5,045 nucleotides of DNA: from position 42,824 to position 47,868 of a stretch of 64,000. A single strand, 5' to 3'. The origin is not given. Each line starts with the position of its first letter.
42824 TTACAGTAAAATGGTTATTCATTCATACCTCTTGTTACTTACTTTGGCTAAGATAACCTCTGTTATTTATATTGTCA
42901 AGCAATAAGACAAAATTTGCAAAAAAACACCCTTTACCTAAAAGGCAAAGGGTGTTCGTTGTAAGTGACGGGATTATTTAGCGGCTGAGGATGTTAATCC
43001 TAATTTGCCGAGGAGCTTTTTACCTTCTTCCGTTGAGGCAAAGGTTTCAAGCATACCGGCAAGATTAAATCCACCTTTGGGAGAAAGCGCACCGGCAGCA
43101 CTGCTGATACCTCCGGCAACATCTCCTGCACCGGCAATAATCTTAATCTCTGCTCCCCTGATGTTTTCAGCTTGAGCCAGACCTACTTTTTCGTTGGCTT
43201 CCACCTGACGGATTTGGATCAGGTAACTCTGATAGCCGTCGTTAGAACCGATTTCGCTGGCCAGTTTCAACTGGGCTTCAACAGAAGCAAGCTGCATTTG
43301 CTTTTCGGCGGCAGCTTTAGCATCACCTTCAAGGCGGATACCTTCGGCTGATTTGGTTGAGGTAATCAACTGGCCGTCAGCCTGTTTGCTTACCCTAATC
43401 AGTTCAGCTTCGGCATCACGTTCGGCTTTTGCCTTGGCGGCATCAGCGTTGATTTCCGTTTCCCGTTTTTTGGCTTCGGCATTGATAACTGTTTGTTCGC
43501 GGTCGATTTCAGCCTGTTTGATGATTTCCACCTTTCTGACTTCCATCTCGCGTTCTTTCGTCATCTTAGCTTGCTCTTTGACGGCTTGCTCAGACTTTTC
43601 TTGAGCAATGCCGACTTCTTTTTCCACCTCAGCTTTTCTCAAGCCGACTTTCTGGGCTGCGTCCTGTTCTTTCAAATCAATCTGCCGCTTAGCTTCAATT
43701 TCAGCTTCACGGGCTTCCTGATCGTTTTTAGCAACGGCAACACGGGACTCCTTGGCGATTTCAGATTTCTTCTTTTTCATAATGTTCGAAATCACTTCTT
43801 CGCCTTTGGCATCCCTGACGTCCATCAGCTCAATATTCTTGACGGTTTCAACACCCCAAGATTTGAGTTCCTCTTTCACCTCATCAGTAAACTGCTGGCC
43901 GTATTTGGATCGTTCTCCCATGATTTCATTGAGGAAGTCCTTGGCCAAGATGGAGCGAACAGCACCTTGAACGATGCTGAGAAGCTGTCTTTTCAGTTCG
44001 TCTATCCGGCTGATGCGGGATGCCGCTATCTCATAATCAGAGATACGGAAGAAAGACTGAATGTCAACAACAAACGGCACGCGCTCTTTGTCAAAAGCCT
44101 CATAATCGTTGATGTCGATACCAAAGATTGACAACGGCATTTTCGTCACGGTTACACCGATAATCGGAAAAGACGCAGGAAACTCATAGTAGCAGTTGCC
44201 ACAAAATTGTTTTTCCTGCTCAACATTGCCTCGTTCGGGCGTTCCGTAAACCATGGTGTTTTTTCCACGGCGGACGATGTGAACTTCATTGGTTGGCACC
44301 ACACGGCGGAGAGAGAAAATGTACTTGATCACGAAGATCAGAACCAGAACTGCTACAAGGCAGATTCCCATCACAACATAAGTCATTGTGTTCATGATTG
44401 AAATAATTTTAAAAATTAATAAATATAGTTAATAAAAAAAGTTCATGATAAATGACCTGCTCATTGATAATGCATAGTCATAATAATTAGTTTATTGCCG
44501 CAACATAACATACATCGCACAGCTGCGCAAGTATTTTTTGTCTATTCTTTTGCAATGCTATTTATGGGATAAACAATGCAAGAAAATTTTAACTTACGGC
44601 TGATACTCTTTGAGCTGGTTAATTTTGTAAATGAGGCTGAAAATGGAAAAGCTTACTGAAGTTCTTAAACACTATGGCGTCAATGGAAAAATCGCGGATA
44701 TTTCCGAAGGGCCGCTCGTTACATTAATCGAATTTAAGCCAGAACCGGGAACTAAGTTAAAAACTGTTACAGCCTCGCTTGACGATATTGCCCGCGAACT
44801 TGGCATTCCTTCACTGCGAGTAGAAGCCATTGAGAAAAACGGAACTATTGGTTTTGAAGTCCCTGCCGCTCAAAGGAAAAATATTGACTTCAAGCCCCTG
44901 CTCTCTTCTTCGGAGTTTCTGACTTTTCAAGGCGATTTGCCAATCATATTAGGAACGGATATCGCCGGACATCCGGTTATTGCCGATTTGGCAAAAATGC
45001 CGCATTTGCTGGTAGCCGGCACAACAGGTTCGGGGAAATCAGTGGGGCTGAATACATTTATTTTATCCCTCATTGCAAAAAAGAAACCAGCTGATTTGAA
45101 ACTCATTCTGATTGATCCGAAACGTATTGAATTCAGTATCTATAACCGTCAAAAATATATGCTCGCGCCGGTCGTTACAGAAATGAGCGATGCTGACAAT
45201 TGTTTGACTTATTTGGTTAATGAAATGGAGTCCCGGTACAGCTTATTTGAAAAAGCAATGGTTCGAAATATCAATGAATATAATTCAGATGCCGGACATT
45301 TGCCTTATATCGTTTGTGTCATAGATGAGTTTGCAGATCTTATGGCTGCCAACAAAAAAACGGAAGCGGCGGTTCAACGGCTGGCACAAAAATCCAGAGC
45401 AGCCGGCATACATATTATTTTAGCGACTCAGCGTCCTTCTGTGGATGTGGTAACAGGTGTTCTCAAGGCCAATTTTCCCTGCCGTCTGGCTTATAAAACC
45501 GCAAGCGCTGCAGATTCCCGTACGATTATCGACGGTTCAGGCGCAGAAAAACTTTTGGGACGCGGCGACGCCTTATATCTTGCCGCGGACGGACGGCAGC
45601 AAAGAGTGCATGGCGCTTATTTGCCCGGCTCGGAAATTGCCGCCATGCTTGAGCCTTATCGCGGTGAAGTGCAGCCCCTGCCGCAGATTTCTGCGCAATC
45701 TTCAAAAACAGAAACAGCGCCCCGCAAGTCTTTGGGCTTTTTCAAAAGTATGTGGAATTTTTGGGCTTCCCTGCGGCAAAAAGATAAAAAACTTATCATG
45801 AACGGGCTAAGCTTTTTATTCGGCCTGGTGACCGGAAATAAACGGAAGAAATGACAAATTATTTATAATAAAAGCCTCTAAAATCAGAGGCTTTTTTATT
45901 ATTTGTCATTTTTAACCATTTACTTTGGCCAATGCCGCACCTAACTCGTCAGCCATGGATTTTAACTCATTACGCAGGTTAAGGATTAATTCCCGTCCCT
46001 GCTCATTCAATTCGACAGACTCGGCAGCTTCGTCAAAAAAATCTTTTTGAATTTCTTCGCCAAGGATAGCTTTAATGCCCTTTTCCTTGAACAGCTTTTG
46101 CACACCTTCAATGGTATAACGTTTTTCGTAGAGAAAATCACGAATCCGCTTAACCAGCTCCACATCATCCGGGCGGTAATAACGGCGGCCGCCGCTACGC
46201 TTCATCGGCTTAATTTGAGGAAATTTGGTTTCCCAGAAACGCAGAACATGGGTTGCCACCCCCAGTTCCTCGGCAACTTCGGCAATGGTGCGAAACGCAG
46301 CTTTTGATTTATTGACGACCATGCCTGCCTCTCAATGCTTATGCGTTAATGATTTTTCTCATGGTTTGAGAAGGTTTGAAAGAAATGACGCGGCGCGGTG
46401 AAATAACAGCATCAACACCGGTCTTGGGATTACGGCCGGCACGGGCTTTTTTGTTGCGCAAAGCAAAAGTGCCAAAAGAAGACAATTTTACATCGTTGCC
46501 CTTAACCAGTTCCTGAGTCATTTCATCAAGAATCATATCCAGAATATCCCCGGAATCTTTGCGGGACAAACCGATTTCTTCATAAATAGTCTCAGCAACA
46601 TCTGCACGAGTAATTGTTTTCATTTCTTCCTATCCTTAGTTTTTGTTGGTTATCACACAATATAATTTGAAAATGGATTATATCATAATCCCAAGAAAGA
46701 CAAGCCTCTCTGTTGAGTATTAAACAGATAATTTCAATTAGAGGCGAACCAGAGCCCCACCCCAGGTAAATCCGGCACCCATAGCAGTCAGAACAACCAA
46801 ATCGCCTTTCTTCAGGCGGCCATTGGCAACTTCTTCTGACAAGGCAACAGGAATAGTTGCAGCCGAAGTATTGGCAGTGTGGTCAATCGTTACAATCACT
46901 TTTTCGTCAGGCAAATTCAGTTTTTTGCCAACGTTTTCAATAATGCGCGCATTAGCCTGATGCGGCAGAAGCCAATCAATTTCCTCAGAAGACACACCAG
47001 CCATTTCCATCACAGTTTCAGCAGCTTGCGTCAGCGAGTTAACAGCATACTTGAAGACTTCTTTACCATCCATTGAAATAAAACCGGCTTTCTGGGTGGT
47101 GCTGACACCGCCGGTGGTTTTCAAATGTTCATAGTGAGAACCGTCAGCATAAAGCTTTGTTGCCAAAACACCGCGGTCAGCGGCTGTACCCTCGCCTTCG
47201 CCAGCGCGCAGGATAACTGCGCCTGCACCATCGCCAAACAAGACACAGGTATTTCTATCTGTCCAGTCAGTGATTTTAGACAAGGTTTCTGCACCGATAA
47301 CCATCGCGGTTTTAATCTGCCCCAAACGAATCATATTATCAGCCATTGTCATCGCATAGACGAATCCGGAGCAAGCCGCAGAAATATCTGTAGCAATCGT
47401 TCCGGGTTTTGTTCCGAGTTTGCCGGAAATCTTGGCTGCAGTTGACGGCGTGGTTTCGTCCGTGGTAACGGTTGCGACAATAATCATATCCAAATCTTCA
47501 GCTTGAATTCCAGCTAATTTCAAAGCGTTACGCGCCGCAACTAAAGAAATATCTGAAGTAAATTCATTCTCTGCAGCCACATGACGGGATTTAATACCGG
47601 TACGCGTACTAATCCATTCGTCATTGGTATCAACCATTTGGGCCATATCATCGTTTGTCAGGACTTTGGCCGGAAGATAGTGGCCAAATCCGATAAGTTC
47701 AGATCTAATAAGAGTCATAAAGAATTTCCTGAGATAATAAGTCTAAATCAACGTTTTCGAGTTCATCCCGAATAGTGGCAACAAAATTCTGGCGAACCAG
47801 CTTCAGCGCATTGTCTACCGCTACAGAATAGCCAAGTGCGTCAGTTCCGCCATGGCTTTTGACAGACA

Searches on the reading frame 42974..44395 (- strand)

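Call 70: search_protein_families(library=pfam, proteins=[window:42974-44395:-], max_evalue=0.001)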
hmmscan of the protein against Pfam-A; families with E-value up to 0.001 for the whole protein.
window:42974-44395:- (473 aa): 1 family
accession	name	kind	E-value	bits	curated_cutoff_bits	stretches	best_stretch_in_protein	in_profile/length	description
PF01145.31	Band_7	-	3.4e-14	53.7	23.6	1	33-225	3-175/176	SPFH domain / Band 7 family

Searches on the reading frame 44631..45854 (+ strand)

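Call 71: search_protein_families(library=pfam, proteins=[window:44631-45854:+], max_evalue=0.001)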
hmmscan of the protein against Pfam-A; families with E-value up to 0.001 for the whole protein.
window:44631-45854:+ (407 aa): 4 families
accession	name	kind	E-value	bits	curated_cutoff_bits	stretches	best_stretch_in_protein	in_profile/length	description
PF01580.24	FtsK_SpoIIIE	-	3.3e-54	184.1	24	1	91-271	6-221/221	FtsK/SpoIIIE family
PF17854.6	FtsK_alpha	-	3.7e-17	62.8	22.9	1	4-78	25-100/101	FtsK alpha domain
PF01935.23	DUF87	-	1.6e-05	25.5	23.2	1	114-249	12-112/220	Helicase HerA, central domain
PF12846.13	AAA_10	-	0.00074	19.1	27.5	0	122-165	20-59/362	AAA-like domain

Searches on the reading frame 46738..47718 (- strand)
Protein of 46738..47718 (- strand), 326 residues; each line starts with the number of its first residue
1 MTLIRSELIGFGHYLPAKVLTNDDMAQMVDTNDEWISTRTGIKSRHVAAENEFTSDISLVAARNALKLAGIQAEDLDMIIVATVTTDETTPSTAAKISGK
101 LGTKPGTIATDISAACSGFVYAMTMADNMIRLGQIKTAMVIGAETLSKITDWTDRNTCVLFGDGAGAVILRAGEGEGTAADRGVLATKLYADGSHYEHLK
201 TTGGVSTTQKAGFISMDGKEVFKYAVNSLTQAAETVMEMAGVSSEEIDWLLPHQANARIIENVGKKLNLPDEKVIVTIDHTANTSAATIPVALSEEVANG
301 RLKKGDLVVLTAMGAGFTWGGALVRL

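Call 71: search_protein_families(library=pfam, proteins=[window:46738-47718:-], max_evalue=0.001)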
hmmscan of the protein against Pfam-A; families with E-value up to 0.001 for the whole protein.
window:46738-47718:- (326 aa): 4 families
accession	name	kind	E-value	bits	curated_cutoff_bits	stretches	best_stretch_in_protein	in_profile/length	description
PF08541.16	ACP_syn_III_C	-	6.5e-36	122.8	26.6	1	238-325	2-89/90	3-Oxoacyl-[acyl-carrier-protein (ACP)] synthase III C terminal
PF08545.16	ACP_syn_III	-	1.4e-30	105.4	24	1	111-193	2-80/80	3-Oxoacyl-[acyl-carrier-protein (ACP)] synthase III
PF00108.29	Thiolase_N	-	8.8e-13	48.7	26.4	1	38-235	7-187/260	Thiolase, N-terminal domain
PF08392.18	FAE1_CUT1_RppA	-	4.4e-06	26.7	27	1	48-171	78-204/290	FAE1/Type III polyketide synthase-like protein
